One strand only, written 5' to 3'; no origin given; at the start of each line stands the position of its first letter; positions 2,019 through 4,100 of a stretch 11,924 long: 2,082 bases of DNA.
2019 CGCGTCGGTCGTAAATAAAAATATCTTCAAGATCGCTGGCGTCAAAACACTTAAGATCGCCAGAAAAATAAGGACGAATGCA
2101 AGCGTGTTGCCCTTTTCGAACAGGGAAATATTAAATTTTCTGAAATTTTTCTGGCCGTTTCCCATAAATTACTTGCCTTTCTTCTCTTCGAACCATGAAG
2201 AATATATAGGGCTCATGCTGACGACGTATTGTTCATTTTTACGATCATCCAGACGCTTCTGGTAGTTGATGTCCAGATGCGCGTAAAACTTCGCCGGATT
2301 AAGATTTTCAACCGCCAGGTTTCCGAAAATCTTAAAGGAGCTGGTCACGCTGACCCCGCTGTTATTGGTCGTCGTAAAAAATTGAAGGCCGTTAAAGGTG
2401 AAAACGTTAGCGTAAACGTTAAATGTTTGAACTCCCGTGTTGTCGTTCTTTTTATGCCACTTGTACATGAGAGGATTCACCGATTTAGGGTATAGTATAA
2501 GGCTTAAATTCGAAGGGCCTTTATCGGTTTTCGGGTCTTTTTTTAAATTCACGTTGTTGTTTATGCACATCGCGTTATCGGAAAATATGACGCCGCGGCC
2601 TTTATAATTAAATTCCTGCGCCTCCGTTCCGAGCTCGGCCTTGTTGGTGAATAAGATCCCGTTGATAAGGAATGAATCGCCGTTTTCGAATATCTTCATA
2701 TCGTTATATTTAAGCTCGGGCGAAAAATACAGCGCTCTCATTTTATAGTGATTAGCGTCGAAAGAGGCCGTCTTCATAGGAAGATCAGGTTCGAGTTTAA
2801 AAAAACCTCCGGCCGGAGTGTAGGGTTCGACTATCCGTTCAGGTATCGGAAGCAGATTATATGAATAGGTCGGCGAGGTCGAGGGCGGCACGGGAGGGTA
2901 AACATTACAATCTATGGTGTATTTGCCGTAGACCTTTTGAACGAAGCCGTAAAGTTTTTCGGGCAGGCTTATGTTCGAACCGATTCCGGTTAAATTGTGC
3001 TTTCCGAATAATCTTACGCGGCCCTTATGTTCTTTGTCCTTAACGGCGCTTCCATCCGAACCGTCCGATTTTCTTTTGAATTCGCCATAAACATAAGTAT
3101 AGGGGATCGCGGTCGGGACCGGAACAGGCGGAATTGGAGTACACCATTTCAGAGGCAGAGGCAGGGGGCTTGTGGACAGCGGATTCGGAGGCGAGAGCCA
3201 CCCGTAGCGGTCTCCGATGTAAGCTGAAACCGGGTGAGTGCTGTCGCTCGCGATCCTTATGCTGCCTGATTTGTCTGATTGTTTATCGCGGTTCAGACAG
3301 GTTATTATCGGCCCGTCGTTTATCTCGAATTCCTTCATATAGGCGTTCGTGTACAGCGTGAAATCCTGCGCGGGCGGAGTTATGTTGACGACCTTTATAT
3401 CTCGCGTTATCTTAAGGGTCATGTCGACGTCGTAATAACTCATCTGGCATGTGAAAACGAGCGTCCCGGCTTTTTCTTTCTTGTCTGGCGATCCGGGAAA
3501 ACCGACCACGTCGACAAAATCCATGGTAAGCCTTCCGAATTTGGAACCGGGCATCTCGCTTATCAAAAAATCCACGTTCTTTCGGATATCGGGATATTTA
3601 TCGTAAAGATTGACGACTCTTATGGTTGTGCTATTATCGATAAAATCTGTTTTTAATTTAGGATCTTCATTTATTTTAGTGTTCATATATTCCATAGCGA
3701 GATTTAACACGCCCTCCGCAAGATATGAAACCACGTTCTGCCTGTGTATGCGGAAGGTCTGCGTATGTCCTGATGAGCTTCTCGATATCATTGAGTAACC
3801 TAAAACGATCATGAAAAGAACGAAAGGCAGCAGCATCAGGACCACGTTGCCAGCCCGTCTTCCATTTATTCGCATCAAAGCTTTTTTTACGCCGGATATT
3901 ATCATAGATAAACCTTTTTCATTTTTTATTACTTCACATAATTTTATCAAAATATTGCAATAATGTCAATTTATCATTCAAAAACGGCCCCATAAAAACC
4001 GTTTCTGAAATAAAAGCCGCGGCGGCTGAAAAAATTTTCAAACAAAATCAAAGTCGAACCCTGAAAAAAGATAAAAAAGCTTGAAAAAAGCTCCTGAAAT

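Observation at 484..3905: Tightly coupled four-gene pseudopilin/type IV filament-like operon with an unusual composition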

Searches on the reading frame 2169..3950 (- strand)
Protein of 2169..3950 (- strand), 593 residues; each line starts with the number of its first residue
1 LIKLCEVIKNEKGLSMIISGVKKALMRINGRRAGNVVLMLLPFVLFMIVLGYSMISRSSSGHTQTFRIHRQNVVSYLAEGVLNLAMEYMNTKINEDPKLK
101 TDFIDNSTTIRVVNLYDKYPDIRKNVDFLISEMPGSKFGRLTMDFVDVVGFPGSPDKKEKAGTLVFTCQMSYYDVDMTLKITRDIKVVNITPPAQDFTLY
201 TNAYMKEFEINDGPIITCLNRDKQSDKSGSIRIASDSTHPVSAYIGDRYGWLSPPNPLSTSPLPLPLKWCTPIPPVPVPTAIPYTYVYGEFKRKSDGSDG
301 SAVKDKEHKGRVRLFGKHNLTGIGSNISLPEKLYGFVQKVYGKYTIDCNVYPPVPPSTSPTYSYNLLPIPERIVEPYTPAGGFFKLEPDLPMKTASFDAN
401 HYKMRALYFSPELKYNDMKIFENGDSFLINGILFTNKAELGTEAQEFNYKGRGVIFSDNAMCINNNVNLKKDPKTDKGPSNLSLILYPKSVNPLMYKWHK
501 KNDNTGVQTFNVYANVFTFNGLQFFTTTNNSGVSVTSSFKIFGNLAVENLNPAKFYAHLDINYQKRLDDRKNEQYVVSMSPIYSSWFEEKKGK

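Call 3: search_protein_families(library=pfam, proteins=[window:2169-3950:-], max_evalue=1)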
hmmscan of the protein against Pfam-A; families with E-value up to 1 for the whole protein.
window:2169-3950:- (593 aa): 0 families

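Call 4: search_protein_families(library=ncbifam, proteins=[window:2169-3950:-], max_evalue=1)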
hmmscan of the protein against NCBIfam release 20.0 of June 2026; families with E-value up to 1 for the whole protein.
window:2169-3950:- (593 aa): 1 family
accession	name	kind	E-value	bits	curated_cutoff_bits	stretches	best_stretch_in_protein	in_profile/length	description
NF052618.1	slr1658_cyano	equivalog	0.067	12.8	200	1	67-117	63-113/191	slr1658 family protein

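Call 9: find_homologous_proteins(query=window:2169-3905:-, max_evalue=0.001)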
Query window:2169-3905:- (578 aa): 5 proteins with E <= 0.001 among 6736 candidates.
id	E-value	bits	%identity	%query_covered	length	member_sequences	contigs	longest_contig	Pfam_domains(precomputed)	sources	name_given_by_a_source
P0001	0.0e+0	1254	93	100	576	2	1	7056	-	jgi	-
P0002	1.1e-278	943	73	100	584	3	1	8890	-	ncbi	-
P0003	2.4e-142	493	47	98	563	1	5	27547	-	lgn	-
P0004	3.1e-113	397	40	97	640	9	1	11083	-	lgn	-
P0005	1.2e-95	339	37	96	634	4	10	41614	-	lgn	-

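Call 10: find_encoding_contigs(protein=P0005, flank=10000, max_places=3)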
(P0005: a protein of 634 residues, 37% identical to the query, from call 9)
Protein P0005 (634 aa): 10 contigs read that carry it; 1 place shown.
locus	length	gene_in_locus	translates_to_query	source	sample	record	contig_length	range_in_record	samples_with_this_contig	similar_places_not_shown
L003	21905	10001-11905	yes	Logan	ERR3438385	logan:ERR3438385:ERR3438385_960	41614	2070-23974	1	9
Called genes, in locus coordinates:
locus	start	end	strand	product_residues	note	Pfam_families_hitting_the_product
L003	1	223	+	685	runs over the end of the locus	PF00361:Proton_antipo_M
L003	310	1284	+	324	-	PF00146:NADHdh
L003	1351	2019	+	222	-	-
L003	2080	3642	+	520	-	PF00361:Proton_antipo_M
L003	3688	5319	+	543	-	PF00329:Complex1_30kDa, PF00374:NiFeSe_Hases, PF00346:Complex1_49kDa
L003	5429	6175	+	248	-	PF12838:Fer4_7 (faint), PF00037:Fer4 (faint), PF12837:Fer4_6 (faint), PF01058:Oxidored_q6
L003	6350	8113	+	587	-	PF01558:POR, PF01855:POR_N, PF17147:PFOR_II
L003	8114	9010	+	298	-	PF02775:TPP_enzyme_C, PF12367:PFO_beta_C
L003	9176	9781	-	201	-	PF00588:SpoU_methylase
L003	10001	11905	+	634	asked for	-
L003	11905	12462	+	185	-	-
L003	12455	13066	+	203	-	-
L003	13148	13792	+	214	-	-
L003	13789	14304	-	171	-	PF01569:PAP2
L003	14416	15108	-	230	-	PF04191:PEMT (weak)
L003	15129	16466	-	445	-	PF02310:B12-binding, PF04055:Radical_SAM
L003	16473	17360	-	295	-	PF05991:NYN_YacP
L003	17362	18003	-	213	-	PF00730:HhH-GPD, PF00633:HHH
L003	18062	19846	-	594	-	PF14716:HHH_8, PF14520:HHH_5 (weak), PF02811:PHP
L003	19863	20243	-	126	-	PF01242:PTPS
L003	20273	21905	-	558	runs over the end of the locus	PF13620:CarboxypepD_reg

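Call 11: find_encoding_contigs(protein=P0003, flank=10000, max_places=3)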
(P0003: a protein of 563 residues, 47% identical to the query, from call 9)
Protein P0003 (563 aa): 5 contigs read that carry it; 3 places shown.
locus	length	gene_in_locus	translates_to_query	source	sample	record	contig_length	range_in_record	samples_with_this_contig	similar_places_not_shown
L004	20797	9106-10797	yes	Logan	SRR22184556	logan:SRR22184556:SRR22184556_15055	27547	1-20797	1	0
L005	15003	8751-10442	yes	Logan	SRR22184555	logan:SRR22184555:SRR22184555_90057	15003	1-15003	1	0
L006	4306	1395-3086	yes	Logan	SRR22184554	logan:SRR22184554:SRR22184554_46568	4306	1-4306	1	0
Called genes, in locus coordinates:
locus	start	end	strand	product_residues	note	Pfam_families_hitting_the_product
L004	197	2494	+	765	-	PF13205:Big_5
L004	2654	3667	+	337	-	PF08545:ACP_syn_III, PF08541:ACP_syn_III_C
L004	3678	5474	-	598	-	PF07719:TPR_2 (faint), PF10602:RPN7 (faint), PF13181:TPR_8 (faint), PF13424:TPR_12 (faint), PF13428:TPR_14 (faint), PF14559:TPR_19 (faint), PF17874:TPR_MalT (faint), PF13374:TPR_10 (faint)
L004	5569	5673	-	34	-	-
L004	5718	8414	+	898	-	PF02563:Poly_export, PF10531:SLBB, PF22461:SLBB_2 (weak), PF10531:SLBB, PF22461:SLBB_2 (weak)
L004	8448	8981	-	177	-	PF00588:SpoU_methylase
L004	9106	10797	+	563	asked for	-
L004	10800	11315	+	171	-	-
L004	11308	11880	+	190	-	-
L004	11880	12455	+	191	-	-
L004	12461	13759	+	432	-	-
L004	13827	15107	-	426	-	-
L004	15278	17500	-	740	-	PF05226:CHASE2, PF01590:GAF, PF13185:GAF_2, PF13492:GAF_3, PF00990:GGDEF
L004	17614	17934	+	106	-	PF00355:Rieske, PF13806:Rieske_2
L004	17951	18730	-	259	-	-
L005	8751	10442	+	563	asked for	-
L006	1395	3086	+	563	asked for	-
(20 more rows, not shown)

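Call 13: find_related_loci(query=A1, collection=genome_contigs, flank=10000)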
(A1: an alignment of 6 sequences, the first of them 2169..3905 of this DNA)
Query A1 (578 aa) in genome_contigs; peptide patterns used: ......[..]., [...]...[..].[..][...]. (x = any residue, [..] = any of these).
49 stretches matched a pattern; 9 encode a relative of the query (tblastn E <= 1e-3); 8 distinct loci.
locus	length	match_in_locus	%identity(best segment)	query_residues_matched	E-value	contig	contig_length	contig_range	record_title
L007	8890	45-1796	73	1-578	0e+0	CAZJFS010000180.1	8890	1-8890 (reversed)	MAG TPA_asm: uncultured bacterium isolate SRP089250_co1_123 genome assembly, contig: NODE_14464_length_8890_cov_4.914884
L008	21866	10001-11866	39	17-574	2e-124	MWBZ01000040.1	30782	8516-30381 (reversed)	MAG: bacterium ADurb.Bin243 isolate ADurb.Bin243 BWY32_contig000040, whole genome shotgun sequence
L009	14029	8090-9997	39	6-574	2e-123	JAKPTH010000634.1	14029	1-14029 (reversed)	MAG: bacterium isolate JPNA_metabat.86 k141_1700983, whole genome shotgun sequence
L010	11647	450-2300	41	18-577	1e-119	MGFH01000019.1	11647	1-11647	MAG: Candidatus Wallbacteria bacterium GWC2_49_35 gwc2_scaffold_11922, whole genome shotgun sequence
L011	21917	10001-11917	38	1-577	4e-109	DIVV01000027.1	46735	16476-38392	MAG TPA_asm: bacterium UBP16_UBA6123 isolate UBA6123 UBA6123_contig_6967, whole genome shotgun sequence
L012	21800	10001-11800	37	19-574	3e-104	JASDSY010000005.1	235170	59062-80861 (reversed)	MAG: Candidatus Wallbacteria bacterium isolate P24860_112_MAG_55 P24860_112_S10_metaspades_12_length_235170_cov_24, whol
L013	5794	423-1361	38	286-577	4e-38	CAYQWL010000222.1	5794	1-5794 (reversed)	MAG TPA_asm: uncultured bacterium isolate SRP263991_co4_139 genome assembly, contig: NODE_23047_length_5794_cov_5.111866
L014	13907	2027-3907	38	16-577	6e-108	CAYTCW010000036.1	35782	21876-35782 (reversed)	MAG TPA_asm: uncultured bacterium isolate SRP192927_co10_55 genome assembly, contig: NODE_592_length_35782_cov_10.732303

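Call 14: list_cluster_members(proteins=[P0002, P0001, P0004])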
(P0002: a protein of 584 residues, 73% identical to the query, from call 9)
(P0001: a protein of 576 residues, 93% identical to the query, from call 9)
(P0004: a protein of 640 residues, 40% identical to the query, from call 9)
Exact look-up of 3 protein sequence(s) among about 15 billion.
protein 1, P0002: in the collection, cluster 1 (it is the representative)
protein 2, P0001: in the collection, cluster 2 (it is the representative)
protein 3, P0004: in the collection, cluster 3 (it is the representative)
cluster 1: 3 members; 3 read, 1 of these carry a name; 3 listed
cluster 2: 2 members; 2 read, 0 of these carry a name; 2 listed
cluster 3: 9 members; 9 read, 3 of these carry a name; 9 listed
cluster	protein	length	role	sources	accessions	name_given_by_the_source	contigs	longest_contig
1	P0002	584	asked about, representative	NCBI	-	-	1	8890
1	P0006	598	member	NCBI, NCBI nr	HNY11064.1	MAG TPA: hypothetical protein PKK26_05680, partial [Candidatus Wallbacteria bacterium] | hypothetical protein [Candidatus Wallbacteria bacterium]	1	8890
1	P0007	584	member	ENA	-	-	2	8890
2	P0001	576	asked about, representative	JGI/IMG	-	-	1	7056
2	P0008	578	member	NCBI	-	-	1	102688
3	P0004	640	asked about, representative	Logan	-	-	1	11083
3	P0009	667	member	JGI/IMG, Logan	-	hypothetical protein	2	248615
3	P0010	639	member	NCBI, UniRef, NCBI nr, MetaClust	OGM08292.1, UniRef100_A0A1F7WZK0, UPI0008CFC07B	MAG: hypothetical protein A2008_09565 [Candidatus Wallbacteria bacterium GWC2_49_35] | Uncharacterized protein n=1 Tax=Candidatus Wallbacteria bacterium GWC2_49_35 ... | status=active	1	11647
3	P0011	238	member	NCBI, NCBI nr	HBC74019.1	MAG TPA: hypothetical protein DC017_03985 [Candidatus Wallbacteria bacterium] | hypothetical protein [Candidatus Wallbacteria bacterium]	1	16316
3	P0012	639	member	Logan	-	-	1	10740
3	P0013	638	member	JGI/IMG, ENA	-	-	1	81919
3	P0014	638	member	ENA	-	-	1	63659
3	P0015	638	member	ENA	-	-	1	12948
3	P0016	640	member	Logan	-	-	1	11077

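Call 15: find_encoding_contigs(protein=window:2172-3905:-, flank=10000, max_places=3)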
Protein window:2172-3905:- (578 aa): no gene with exactly this product is on record in the collection.

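Call 24: search_solved_structures(query=A1, max_evalue=10, show_alignments=2)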
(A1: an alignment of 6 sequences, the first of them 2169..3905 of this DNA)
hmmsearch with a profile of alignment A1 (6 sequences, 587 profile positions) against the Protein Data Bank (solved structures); distinct sequences matched with E-value up to 10: 1.
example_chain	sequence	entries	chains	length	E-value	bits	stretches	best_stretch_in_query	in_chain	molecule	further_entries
2ko1_A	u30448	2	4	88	0.15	14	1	492-548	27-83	GTP pyrophosphokinase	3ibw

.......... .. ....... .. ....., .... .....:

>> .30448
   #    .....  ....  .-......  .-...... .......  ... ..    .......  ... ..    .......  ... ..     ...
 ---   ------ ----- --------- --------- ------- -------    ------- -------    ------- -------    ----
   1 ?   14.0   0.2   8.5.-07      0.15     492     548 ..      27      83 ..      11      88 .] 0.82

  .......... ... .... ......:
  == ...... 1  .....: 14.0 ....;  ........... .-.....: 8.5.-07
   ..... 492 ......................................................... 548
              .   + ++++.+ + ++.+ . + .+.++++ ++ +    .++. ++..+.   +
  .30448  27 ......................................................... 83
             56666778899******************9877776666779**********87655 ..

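Call 33: search_protein_families(library=pfam, alignment_id=A1, max_evalue=1)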
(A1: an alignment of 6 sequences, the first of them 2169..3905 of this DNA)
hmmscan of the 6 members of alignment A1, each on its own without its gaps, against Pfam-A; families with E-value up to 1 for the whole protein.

A. member 1, window:2169-3905:- (578 aa): 0 families

B. families by the number of members that match (of 6 scanned): 2 families
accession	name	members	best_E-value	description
PF06161.16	DUF975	2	0.025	Protein of unknown function (DUF975)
PF01030.30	Recep_L_domain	1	0.014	Receptor L domain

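Call 34: search_protein_representatives(alignment_id=A1)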
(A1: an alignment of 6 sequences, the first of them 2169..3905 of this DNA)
Query: 6 sequences, 587 profile positions. Proteins with E-value up to 0.001 (for the whole library): 21; up to 1e-10: 11; up to 1e-30: 7. The best 21 are listed.
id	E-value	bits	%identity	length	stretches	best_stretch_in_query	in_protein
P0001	0.0e+00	1028.2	-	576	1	1-586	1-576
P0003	5.7e-269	910.4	-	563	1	14-587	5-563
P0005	1.2e-257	872.9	-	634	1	1-587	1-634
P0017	8.1e-219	744.7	-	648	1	18-587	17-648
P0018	9.4e-110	384.6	-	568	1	26-580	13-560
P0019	2.4e-98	346.9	-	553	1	24-579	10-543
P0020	1.0e-75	272.2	-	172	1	23-177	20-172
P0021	1.4e-16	76.9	-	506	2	69-253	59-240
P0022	1.4e-12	63.7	-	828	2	24-188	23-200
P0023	1.3e-11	60.5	-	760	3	26-146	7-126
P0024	7.3e-11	58.1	-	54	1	25-62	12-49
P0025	2.6e-10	56.3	-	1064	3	151-196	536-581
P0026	4.7e-09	52.1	-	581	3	22-94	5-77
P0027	1.3e-08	50.7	-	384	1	28-188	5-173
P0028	1.0e-07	47.7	-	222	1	28-207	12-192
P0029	1.8e-07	46.9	-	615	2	30-198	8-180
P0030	6.0e-07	45.1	-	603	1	37-203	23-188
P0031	1.8e-06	43.5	-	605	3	34-204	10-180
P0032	2.6e-04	36.4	-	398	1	25-188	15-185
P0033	5.8e-04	35.3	-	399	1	24-194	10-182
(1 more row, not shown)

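Call 35: search_protein_families(library=pfam, proteins=[P0018, P0019, P0021, P0022, P0023, P0025, P0026, P0027, P0029, P0030], max_evalue=0.1)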
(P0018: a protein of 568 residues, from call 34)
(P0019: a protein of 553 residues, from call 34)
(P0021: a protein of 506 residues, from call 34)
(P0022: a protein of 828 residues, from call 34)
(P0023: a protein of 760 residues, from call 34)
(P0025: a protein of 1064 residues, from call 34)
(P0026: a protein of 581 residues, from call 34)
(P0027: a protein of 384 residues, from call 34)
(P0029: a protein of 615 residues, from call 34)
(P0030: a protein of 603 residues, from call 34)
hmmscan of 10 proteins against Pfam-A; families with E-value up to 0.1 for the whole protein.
P0018 (568 aa): 0 families

P0019 (553 aa): 1 family
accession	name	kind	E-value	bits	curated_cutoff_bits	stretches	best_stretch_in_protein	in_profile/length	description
PF22986.3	Fn3_ELFN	-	0.016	15.5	27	0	156-198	39-80/85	ELFN1/ELFN2, fibronectin type-III domain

P0021 (506 aa): 0 families

P0022 (828 aa): 0 families

P0023 (760 aa): 0 families

P0025 (1064 aa): 6 families
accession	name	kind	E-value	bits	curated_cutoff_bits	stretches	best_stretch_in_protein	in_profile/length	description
PF02254.24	TrkA_N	-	2.2e-28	99.3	23.8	1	128-245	2-116/116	TrkA-N domain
PF07885.22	Ion_trans_2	-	6.4e-11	42.4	22.5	1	26-105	4-76/79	Ion channel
PF03435.24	Sacchrp_dh_NADP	-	0.015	16.1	25.1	0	128-196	2-66/129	Saccharopine dehydrogenase NADP binding domain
PF00520.37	Ion_trans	-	0.02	14.6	25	1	17-94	127-221/241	Ion transport protein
PF04200.17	Lipoprotein_17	-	0.048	14.4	22.4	0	511-561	38-80/84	Lipoprotein associated domain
PF20130.4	DUF6520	-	0.075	13.8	25.4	0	376-405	6-34/83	Family of unknown function (DUF6520)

P0026 (581 aa): 1 family
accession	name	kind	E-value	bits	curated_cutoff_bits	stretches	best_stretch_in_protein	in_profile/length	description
PF14341.11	PilX_N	-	0.0075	16.7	25.5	1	12-61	2-51/51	PilX N-terminal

P0027 (384 aa): 3 families
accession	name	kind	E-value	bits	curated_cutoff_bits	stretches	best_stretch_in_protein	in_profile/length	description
PF23981.1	DUF7305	-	0.0017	18.7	27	1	308-356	127-173/185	Domain of unknown function (DUF7305)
PF20597.4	pAdhesive_15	-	0.027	14.8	23.8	1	288-349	200-246/254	Putative Ice-binding-like adhesive domain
PF18267.7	Rubredoxin_C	-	0.032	14.6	25.9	1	244-279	36-69/70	Rubredoxin NAD+ reductase C-terminal domain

P0029 (615 aa): 2 families
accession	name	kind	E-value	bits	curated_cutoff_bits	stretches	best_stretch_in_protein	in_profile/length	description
PF06781.17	CrgA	-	0.052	14.1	24.8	1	7-41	29-64/89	Cell division protein CrgA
PF23319.1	CobW_C_DAAF9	-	0.074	13.4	27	0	539-573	26-59/69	DAAF9 CobW_C-like domain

P0030 (603 aa): 0 families

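Call 37: list_cluster_members(proteins=[P0018, P0019, P0021, P0022, P0023, P0026, P0027, P0029, P0030, P0031])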
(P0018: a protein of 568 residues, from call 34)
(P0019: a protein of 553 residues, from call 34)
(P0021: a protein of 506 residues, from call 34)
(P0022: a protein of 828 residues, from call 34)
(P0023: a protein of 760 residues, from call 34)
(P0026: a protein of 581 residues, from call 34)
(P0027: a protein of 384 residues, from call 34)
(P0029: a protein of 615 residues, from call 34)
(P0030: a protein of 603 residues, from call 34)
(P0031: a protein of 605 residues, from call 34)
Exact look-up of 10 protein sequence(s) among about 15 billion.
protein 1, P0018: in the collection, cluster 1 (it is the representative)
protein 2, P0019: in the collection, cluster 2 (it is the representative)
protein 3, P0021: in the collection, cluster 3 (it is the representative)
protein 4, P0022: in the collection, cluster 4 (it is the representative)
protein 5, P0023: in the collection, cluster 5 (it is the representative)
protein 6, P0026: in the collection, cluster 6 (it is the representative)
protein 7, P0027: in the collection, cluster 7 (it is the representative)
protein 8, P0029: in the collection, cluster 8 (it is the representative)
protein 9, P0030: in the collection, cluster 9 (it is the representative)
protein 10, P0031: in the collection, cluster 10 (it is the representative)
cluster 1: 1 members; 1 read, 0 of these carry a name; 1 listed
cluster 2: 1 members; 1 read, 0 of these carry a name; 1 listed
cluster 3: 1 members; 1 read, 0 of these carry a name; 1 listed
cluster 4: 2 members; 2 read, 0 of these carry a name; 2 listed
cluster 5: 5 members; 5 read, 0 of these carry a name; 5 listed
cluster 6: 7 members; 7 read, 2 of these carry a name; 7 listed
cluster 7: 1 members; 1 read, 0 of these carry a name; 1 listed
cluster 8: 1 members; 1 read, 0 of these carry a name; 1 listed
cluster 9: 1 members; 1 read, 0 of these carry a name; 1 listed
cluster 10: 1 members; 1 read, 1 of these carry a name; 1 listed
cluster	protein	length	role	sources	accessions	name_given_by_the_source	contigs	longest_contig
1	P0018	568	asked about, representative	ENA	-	-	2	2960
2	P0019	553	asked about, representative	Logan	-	-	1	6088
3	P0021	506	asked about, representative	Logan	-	-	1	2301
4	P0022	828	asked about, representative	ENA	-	-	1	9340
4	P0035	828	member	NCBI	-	-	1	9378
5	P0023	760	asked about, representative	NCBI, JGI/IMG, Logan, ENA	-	-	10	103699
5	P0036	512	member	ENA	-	-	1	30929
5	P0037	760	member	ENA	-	-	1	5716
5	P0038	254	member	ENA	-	-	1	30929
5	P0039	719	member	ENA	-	-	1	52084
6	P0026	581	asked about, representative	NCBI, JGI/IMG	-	hypothetical protein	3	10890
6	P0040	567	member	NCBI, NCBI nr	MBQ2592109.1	MAG: hypothetical protein II567_02355 [Candidatus Riflebacteria bacterium] | hypothetical protein [Candidatus Riflebacteria bacterium]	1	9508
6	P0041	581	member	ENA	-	-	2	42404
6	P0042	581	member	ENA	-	-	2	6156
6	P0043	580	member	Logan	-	-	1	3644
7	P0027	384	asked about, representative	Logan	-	-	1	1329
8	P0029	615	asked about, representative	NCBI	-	-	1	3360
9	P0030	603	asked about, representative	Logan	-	-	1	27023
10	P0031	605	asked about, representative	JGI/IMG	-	hypothetical protein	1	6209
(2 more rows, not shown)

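Call 39: find_homologous_proteins(query=A5, max_evalue=0.001)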
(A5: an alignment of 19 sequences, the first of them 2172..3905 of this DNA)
Query A5 (19 sequences) (578 aa, profile of the alignment): 6 proteins with E <= 0.001 among 8000 candidates.
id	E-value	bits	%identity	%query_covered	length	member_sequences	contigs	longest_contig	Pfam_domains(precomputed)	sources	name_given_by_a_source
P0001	9.0e-208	710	93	100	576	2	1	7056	-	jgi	-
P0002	1.2e-197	677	73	100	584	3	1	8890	-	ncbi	-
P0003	1.5e-194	666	47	98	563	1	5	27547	-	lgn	-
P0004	1.2e-186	640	40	97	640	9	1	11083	-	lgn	-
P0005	2.6e-177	609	37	96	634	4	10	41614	-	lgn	-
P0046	3.9e-6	44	36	6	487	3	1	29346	PF23981.2,PF20597.5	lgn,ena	-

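Call 42: find_encoding_contigs(protein=P0046, flank=10000, max_places=2)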
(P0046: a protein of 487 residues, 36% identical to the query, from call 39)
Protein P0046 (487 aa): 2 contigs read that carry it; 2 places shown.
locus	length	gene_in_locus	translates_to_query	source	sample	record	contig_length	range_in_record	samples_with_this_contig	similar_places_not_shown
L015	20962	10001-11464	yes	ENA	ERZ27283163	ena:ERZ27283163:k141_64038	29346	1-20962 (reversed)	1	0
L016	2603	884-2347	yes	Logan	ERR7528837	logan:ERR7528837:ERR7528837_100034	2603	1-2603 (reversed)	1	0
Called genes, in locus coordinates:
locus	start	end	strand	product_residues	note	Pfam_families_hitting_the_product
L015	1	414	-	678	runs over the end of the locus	PF01663:Phosphodiest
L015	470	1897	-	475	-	PF00939:Na_sulph_symp, PF03600:CitMHS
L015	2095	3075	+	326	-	PF00126:HTH_1, PF03466:LysR_substrate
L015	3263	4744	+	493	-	PF03600:CitMHS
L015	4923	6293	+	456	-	PF00171:Aldedh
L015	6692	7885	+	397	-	PF28597:T2SSF_N (weak), PF00482:T2SSF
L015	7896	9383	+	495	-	PF11104:PilM_2 (weak)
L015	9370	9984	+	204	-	-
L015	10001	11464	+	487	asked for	PF23981:DUF7305, PF20597:pAdhesive_15 (weak)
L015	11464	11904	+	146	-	PF07963:N_methyl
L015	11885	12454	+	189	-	PF07963:N_methyl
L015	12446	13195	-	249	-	PF06750:A24_N_bact, PF01478:Peptidase_A24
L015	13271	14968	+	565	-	PF05157:MshEN, PF00437:T2SSE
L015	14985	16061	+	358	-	PF00437:T2SSE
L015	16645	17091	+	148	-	PF07963:N_methyl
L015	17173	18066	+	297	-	PF07963:N_methyl, PF18223:PilJ_C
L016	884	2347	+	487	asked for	PF23981:DUF7305, PF20597:pAdhesive_15 (weak)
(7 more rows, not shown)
